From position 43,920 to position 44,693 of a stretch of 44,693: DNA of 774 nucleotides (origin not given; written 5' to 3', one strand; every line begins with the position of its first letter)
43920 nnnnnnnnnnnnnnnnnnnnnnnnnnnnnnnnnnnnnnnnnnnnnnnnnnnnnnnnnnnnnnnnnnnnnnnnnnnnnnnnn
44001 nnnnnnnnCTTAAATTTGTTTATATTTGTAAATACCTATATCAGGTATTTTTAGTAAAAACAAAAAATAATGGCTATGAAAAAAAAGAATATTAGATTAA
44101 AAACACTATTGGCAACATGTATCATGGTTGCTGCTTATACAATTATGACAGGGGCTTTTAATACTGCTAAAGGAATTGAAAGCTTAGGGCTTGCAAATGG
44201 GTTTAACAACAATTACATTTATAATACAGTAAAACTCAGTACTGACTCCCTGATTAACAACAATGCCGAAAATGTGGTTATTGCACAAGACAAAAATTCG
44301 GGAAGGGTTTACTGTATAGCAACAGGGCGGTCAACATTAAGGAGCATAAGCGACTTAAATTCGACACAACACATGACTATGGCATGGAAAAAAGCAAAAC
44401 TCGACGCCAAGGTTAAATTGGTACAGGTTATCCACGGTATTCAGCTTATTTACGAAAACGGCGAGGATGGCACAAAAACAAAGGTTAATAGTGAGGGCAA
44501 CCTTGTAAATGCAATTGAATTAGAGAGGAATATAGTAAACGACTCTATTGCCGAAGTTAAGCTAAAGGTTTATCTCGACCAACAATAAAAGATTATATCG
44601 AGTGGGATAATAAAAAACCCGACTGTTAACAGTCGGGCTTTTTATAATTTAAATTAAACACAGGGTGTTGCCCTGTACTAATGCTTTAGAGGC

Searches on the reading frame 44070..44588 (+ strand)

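Call 9: search_protein_families(library=pfam, proteins=[window:44070-44588:+], max_evalue=0.001)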
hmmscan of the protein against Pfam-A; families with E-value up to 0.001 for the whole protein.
window:44070-44588:+ (172 aa): 0 families

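Call 21: search_protein_families(library=pfam, proteins=[window:44070-44588:+], max_evalue=10)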
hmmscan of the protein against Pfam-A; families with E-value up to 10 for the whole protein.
window:44070-44588:+ (172 aa): 1 family
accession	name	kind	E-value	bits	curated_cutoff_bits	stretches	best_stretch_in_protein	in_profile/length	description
PF12775.13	AAA_7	-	0.0042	17.1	25.8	1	6-100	18-113/181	P-loop containing dynein motor region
